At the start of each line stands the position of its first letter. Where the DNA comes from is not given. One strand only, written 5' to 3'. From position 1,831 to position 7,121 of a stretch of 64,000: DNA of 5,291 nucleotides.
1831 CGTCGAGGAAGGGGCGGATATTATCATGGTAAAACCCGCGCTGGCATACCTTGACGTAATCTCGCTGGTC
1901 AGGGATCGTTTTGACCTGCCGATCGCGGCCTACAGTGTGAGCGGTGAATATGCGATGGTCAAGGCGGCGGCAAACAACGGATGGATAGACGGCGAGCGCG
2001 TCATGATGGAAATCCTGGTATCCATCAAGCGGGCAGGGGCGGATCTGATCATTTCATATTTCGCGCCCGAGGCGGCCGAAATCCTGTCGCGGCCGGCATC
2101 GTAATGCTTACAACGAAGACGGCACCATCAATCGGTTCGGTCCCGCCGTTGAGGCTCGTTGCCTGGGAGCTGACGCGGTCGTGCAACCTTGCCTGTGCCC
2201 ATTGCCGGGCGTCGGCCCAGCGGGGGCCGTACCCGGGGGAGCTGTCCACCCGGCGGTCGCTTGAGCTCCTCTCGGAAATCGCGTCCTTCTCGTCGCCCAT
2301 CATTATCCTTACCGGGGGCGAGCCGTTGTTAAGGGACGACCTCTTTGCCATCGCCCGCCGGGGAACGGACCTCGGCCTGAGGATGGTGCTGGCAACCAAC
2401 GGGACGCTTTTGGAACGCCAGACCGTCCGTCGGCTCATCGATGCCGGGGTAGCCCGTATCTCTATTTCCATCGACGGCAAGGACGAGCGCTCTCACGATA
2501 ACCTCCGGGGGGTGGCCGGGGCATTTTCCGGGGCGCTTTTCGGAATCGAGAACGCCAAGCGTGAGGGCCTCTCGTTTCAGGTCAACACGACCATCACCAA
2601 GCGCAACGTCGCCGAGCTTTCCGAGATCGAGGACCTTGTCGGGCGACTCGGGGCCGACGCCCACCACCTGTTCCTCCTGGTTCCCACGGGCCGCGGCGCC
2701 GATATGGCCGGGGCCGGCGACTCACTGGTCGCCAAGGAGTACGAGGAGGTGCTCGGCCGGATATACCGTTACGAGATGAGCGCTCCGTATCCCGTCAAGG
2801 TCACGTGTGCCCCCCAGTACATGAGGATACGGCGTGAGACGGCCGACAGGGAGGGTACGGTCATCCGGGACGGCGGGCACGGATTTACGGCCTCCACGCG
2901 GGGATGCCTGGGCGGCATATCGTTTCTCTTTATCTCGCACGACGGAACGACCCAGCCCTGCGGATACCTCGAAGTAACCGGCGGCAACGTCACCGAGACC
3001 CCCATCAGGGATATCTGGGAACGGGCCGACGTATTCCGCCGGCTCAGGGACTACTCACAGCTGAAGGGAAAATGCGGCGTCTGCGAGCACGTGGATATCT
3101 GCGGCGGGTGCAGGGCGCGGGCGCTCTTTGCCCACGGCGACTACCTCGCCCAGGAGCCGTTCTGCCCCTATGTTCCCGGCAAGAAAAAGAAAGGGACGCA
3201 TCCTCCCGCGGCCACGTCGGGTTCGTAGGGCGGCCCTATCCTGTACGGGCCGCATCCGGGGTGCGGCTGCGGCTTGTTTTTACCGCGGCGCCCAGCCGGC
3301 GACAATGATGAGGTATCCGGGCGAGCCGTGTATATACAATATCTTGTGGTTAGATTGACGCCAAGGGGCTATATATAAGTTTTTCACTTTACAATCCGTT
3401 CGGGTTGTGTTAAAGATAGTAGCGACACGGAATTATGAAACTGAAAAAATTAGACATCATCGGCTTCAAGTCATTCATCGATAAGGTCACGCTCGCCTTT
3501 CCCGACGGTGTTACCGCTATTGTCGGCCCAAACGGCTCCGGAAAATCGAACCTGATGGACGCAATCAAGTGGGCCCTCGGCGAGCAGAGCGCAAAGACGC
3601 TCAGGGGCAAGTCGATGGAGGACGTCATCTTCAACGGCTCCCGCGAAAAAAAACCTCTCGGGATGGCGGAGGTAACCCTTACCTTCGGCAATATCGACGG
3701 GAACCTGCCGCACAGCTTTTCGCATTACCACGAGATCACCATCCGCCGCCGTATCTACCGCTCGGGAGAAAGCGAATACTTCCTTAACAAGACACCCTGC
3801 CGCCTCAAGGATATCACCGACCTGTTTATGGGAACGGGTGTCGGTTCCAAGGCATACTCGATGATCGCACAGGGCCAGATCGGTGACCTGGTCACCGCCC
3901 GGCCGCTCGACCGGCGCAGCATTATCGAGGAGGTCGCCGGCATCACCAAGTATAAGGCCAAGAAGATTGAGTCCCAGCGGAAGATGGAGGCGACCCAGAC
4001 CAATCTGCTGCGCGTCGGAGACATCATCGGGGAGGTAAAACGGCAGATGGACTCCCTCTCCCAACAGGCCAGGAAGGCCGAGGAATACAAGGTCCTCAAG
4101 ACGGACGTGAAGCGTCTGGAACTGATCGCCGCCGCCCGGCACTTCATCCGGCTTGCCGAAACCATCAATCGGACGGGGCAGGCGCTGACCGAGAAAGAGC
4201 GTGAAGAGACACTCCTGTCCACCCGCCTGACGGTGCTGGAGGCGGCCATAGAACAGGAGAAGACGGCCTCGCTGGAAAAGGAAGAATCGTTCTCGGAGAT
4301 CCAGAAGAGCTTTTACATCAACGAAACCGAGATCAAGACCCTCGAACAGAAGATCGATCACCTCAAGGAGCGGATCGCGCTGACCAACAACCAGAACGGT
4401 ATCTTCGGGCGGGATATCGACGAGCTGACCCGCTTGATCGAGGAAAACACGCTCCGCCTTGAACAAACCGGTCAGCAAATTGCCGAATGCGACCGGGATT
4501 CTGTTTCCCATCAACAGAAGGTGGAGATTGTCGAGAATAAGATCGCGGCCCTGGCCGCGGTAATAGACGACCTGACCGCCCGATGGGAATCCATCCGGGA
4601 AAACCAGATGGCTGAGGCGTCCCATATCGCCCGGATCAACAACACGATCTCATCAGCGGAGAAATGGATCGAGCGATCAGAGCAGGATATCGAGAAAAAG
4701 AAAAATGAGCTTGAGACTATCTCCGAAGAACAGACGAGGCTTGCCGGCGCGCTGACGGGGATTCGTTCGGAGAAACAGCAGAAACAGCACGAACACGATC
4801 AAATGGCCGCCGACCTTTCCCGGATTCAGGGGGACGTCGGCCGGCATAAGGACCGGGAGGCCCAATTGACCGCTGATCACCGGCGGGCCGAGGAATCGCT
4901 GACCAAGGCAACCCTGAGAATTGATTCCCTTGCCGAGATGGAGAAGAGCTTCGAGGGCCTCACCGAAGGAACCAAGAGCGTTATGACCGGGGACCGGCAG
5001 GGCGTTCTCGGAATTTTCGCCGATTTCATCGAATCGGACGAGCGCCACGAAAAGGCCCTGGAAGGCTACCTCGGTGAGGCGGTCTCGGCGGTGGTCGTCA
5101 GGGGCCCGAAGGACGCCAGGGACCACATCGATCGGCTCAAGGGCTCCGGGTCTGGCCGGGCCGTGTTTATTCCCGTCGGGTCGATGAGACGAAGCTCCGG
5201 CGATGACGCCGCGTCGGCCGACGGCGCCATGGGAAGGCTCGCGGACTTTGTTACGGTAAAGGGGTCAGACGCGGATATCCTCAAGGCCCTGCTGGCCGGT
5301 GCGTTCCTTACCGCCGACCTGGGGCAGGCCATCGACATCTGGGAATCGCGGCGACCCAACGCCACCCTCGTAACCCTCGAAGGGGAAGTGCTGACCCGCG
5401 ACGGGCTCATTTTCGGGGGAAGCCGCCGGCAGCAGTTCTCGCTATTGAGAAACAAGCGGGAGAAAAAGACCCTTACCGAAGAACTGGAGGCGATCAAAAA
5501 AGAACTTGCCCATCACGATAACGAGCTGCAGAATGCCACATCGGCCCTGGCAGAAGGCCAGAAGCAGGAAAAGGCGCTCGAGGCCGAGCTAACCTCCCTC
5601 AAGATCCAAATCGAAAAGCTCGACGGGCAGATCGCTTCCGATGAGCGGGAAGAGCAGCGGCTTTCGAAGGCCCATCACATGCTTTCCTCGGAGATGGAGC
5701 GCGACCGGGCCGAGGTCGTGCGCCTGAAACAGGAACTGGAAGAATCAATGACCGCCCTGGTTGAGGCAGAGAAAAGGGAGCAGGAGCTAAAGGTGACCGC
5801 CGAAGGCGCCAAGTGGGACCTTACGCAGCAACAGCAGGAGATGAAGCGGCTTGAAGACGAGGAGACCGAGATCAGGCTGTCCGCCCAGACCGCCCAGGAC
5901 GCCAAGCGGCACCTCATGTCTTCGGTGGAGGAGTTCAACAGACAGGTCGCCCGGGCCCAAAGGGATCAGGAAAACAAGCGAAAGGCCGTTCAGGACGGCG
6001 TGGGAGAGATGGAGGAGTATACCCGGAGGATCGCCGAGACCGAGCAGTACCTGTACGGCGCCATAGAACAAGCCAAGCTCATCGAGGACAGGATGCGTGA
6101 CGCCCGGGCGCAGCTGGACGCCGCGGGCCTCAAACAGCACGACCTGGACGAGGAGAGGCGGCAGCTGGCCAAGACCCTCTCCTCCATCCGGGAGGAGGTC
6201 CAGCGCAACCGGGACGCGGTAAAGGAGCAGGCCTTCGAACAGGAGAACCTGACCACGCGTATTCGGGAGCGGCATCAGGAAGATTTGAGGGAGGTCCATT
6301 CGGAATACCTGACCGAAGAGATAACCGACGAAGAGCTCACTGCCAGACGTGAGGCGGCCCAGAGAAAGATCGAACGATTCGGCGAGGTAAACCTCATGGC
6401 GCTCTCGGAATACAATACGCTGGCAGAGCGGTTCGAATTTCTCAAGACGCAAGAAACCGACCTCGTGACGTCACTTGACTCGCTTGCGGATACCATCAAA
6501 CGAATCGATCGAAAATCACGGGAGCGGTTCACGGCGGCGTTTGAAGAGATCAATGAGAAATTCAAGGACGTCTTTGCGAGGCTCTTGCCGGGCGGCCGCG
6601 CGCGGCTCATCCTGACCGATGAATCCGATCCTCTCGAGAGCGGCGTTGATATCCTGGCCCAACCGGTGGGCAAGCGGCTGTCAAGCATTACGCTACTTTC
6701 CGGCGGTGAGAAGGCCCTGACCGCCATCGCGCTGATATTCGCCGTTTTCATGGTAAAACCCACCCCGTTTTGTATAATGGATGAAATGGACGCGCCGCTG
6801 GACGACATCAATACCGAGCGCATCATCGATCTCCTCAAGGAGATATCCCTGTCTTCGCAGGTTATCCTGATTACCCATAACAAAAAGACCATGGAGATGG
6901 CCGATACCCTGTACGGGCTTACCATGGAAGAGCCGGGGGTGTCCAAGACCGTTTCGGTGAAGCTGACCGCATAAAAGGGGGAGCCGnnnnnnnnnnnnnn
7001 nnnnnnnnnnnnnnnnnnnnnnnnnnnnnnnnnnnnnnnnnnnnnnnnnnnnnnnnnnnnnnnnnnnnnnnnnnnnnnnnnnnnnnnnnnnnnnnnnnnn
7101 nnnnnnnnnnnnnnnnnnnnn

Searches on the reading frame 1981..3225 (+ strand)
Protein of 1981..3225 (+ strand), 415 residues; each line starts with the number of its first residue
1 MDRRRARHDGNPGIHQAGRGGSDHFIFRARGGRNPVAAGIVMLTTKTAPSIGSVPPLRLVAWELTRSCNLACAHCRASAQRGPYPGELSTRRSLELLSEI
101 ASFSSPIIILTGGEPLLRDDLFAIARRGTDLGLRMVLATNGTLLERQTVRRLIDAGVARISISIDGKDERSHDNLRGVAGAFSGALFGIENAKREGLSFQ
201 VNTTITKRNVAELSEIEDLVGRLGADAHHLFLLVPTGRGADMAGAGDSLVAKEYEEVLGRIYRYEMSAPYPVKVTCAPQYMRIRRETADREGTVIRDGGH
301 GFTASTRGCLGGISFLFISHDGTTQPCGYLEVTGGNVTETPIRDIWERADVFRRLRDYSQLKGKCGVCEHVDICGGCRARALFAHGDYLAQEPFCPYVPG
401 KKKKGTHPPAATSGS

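Call 82: search_protein_families(library=pfam, proteins=[window:1981-3225:+], max_evalue=0.0001)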
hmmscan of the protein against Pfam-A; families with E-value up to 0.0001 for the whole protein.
window:1981-3225:+ (415 aa): 3 families
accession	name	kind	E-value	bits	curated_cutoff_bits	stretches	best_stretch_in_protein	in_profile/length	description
PF04055.27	Radical_SAM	-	8.2e-22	78.6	29.5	1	63-216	2-162/166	Radical SAM superfamily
PF13186.11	SPASM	-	1.6e-07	32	21.5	1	309-368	1-66/67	Iron-sulfur cluster-binding domain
PF13353.11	Fer4_12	-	2.1e-05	25.3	22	1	65-174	12-123/137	4Fe-4S single cluster domain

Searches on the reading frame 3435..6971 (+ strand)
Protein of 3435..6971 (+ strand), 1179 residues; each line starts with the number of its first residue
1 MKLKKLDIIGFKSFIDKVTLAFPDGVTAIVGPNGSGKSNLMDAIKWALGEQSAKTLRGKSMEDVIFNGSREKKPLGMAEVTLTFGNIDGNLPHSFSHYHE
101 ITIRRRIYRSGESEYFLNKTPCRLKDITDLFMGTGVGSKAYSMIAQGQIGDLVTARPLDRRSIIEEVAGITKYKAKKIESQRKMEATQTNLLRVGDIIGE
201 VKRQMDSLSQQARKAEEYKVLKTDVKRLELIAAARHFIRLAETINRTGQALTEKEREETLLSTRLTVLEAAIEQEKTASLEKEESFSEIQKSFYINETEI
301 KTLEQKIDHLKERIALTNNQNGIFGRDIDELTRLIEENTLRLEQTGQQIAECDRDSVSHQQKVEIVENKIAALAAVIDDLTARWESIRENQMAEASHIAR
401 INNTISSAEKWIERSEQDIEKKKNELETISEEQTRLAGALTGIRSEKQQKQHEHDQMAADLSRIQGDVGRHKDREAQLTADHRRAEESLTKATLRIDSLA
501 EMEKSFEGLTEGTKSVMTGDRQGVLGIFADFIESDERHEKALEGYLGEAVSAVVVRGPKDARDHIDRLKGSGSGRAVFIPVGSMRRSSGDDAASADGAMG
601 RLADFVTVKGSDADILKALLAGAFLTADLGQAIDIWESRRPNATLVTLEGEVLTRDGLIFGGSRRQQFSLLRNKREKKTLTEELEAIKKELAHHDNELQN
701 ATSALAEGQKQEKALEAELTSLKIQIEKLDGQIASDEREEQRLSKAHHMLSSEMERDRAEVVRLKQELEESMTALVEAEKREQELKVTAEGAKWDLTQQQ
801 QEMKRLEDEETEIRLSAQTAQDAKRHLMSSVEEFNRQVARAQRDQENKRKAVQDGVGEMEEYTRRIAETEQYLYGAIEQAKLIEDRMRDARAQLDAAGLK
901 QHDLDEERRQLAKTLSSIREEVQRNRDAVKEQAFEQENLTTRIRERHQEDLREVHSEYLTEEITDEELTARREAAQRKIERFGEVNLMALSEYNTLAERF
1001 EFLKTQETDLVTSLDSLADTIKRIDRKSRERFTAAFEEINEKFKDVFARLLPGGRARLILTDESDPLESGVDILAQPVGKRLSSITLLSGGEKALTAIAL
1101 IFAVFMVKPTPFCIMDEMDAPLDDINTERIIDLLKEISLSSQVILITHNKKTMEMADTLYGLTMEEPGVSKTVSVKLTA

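Call 3: search_protein_families(library=pfam, proteins=[window:3435-6971:+], max_evalue=1)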
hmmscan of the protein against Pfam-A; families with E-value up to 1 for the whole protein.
window:3435-6971:+ (1179 aa): 9 families
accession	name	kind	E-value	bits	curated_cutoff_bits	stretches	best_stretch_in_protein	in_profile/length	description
PF02463.25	SMC_N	-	2.2e-69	233.7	40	1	3-1170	2-219/220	RecF/RecN/SMC N terminal domain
PF06470.18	SMC_hinge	-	1.6e-17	64.4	22.5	1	522-635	2-115/116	SMC proteins Flexible Hinge Domain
PF13476.12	AAA_23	-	3.3e-16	61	27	1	5-314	1-200/201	AAA domain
PF13304.12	AAA_21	-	3.6e-14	54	27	2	26-90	1-71/304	AAA domain, putative AbiEii toxin, Type IV TA system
PF13555.12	AAA_29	-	6.3e-07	29.5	27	1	3-48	1-46/61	P-loop containing region of AAA domain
PF13175.12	AAA_15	-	3.8e-06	27.2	32.1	1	1-346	1-302/374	AAA ATPase domain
PF00005.33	ABC_tran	-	0.0034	18.4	25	1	24-63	11-51/137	ABC transporter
PF24319.2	DUF7491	-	0.018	15.7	30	1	404-478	15-89/90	Coiled-coil region of unknown function (DUF7491)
PF23594.1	RPN11_C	-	0.34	11.4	27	1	799-833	31-63/80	26S proteasome regulatory subunit RPN11 C-terminal domain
